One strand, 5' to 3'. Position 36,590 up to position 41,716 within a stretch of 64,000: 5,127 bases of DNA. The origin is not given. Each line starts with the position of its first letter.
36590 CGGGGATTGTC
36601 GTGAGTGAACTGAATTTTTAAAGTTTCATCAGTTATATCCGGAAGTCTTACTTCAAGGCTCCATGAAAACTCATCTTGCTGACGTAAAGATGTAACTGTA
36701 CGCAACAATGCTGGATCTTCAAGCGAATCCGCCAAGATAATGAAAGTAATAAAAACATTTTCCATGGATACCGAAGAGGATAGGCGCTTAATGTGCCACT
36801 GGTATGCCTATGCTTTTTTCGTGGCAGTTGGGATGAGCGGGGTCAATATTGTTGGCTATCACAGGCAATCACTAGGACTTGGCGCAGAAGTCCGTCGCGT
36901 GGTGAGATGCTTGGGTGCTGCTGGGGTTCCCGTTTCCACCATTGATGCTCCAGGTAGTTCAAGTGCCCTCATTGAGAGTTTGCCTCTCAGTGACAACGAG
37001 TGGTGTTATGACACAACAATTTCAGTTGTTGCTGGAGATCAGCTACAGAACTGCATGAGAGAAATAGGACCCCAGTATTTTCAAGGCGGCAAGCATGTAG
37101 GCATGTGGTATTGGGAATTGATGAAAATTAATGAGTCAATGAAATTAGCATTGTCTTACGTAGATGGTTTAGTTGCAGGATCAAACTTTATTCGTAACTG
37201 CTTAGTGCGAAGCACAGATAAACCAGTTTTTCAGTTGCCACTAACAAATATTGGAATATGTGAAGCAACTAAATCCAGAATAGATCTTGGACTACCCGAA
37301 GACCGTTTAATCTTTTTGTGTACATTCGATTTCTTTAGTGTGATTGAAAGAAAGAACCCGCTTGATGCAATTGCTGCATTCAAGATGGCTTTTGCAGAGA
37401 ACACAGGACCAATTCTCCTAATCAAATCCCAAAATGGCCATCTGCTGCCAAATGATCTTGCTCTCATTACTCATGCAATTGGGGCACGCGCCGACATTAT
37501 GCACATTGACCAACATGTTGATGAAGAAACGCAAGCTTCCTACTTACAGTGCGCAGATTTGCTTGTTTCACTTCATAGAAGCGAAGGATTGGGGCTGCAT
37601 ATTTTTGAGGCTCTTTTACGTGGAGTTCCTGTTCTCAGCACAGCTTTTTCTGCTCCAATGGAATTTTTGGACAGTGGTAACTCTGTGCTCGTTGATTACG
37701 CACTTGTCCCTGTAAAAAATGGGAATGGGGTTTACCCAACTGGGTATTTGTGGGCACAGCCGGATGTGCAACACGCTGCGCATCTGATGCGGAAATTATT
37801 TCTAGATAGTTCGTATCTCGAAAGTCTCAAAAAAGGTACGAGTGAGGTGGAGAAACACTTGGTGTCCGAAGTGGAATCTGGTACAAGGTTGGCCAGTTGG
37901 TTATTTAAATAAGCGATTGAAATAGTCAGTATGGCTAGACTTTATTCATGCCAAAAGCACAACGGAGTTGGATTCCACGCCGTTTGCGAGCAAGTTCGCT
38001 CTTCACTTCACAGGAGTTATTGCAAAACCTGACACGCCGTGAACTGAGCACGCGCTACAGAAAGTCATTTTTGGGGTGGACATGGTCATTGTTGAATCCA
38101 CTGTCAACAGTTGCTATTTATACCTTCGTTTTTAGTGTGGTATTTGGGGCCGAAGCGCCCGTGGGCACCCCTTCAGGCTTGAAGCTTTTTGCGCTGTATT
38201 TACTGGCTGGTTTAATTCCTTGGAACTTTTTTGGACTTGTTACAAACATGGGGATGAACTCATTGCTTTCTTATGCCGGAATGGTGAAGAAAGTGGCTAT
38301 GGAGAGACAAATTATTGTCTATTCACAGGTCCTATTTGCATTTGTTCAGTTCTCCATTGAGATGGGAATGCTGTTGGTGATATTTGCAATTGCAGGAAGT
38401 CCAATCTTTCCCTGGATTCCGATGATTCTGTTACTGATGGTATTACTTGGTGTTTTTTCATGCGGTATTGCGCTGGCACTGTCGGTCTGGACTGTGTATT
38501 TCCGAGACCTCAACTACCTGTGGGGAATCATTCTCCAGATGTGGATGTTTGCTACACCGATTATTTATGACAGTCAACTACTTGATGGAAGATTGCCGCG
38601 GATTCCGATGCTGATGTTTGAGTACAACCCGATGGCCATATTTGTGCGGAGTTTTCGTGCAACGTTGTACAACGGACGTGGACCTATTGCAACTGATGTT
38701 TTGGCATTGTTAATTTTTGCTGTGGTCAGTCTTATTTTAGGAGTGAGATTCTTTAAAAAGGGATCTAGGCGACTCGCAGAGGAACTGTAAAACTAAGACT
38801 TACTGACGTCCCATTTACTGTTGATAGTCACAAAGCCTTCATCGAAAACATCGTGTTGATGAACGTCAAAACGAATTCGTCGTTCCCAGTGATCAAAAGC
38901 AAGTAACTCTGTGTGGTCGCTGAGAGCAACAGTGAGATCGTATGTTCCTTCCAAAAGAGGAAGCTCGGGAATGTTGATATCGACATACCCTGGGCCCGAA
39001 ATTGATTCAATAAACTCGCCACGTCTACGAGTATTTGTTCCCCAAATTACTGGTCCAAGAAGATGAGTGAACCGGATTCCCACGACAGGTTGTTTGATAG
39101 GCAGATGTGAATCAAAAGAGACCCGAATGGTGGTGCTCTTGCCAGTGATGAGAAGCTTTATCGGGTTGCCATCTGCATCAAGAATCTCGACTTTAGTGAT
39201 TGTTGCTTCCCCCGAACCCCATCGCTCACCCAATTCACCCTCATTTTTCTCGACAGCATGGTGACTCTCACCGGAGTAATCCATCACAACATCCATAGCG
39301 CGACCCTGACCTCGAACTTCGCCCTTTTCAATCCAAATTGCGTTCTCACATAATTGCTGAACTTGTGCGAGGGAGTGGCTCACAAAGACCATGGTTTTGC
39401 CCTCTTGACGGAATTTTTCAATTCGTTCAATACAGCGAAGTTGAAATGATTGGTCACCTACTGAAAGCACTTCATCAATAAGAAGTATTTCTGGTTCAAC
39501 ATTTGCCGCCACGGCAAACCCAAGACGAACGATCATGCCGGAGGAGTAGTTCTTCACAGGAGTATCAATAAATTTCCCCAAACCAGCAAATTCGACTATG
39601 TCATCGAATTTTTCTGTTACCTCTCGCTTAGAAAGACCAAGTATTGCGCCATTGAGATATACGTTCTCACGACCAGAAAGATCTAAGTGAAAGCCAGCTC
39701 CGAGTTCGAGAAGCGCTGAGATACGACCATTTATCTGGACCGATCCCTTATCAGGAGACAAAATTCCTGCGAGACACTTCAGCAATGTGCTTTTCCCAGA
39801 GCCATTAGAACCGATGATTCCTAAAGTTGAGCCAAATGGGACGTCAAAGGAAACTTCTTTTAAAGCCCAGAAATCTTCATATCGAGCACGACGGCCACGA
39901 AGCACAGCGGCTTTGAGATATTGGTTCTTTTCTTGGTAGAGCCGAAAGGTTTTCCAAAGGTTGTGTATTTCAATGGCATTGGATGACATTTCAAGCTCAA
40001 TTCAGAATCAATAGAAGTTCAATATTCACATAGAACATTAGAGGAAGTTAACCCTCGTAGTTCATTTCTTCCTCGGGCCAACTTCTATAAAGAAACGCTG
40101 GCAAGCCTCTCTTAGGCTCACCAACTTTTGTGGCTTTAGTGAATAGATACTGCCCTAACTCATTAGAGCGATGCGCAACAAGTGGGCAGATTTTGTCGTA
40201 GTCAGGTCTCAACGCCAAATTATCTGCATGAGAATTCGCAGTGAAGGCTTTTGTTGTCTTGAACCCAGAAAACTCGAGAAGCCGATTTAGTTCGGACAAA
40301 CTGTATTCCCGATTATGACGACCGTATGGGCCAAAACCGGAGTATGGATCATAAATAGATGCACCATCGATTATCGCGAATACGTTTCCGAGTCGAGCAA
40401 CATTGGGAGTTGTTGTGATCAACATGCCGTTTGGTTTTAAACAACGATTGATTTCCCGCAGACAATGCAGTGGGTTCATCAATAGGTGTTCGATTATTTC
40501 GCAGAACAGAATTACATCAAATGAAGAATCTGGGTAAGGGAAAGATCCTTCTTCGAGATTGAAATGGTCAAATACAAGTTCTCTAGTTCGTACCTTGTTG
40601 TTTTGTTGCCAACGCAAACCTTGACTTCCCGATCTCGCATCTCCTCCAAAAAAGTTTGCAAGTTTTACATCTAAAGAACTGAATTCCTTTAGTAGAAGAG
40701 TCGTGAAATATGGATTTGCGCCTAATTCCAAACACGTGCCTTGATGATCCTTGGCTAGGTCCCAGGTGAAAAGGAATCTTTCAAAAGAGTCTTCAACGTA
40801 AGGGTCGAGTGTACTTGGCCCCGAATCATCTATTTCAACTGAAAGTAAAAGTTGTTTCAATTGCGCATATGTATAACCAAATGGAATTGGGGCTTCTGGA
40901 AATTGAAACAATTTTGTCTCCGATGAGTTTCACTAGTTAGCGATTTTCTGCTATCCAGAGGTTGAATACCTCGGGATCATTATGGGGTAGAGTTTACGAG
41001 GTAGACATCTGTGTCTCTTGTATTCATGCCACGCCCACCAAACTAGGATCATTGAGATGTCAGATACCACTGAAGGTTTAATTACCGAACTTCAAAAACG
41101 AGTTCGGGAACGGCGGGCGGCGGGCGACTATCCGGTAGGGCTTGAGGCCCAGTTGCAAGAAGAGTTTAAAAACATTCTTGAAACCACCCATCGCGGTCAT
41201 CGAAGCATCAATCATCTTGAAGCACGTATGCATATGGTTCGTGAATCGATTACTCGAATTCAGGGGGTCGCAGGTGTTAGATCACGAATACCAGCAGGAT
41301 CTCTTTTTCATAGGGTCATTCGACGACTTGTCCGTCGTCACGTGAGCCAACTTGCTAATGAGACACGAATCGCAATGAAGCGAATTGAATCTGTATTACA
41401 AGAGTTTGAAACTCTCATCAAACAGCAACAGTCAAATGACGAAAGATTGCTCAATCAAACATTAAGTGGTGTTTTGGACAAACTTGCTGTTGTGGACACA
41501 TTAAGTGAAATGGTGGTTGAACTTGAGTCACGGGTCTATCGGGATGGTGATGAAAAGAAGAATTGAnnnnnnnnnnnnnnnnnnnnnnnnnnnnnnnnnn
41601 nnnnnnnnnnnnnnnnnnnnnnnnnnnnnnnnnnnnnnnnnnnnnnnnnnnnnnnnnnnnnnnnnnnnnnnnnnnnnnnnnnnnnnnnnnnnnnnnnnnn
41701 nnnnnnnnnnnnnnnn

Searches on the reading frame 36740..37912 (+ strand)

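Call 7: search_protein_families(library=pfam, proteins=[window:36740-37912:+])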
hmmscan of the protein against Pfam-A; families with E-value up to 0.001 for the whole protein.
window:36740-37912:+ (390 aa): 3 families
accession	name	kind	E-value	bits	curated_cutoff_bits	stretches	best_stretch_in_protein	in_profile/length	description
PF00534.26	Glycos_transf_1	-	1e-08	35.3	26.4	1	245-366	67-168/172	Glycosyl transferases group 1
PF13692.12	Glyco_trans_1_4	-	2.5e-06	28.2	27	1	258-318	65-124/142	Glycosyl transferases group 1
PF20706.3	GT4-conflict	-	0.00021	20.9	26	1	259-326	269-337/385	Family 4 Glycosyltransferase in conflict systems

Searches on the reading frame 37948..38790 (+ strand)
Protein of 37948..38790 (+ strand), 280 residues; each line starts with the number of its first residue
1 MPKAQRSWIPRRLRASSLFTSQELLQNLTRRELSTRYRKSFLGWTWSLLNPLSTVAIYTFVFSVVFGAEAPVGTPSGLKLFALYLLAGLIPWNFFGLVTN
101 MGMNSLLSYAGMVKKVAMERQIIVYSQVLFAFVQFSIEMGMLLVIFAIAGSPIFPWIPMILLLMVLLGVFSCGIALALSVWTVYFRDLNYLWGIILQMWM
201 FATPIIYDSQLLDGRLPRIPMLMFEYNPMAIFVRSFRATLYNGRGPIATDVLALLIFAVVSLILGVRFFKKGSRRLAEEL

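Call 8: search_protein_families(library=pfam, proteins=[window:37948-38790:+])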
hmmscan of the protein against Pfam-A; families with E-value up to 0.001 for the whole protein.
window:37948-38790:+ (280 aa): 1 family
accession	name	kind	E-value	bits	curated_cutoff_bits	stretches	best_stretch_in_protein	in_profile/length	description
PF01061.29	ABC2_membrane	-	1.2e-13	51.5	26.9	1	24-241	2-211/211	ABC-2 type transporter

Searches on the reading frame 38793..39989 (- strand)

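Call 8: search_protein_families(library=pfam, proteins=[window:38793-39989:-])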
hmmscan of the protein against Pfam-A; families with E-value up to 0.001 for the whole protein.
window:38793-39989:- (398 aa): 5 families
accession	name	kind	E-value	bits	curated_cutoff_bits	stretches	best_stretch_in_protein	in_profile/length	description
PF14524.12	Wzt_C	-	1.7e-25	90.2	30.4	1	255-388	3-142/143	Wzt C-terminal domain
PF00005.33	ABC_tran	-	1.7e-21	77.7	25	1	43-174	1-135/137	ABC transporter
PF13555.12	AAA_29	-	1.5e-05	25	27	1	55-87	24-55/61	P-loop containing region of AAA domain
PF13304.12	AAA_21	-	3e-05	24.7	27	1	57-81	3-27/304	AAA domain, putative AbiEii toxin, Type IV TA system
PF13476.12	AAA_23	-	0.00016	22.8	27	1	47-81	14-47/201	AAA domain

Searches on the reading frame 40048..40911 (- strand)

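Call 8: search_protein_families(library=pfam, proteins=[window:40048-40911:-])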
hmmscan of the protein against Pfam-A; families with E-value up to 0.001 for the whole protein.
window:40048-40911:- (287 aa): 6 families
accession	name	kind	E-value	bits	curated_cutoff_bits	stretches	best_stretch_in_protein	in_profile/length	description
PF13489.12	Methyltransf_23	-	7.6e-12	45.7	27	1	100-220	60-162/164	Methyltransferase domain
PF08241.18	Methyltransf_11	-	1.3e-10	42.2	21.2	1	102-165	36-94/95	Methyltransferase domain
PF08242.18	Methyltransf_12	-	6.6e-07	30.4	30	1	109-164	48-98/98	Methyltransferase domain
PF13847.12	Methyltransf_31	-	1.1e-06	28.8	27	1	119-170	63-113/145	Methyltransferase domain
PF20922.3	Anamorsin_N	-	0.00015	22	27.1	1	125-170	46-91/163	Anamorsin, N-terminal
PF13649.12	Methyltransf_25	-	0.00018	22.5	27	1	112-162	48-97/97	Methyltransferase domain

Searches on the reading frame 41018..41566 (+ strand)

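Call 8: search_protein_families(library=pfam, proteins=[window:41018-41566:+])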
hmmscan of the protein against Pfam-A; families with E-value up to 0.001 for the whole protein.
window:41018-41566:+ (182 aa): 1 family
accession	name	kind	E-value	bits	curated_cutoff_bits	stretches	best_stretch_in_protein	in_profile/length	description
PF08824.15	Serine_rich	-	0.00038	20.9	26.9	0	106-156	35-85/157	Serine rich protein interaction domain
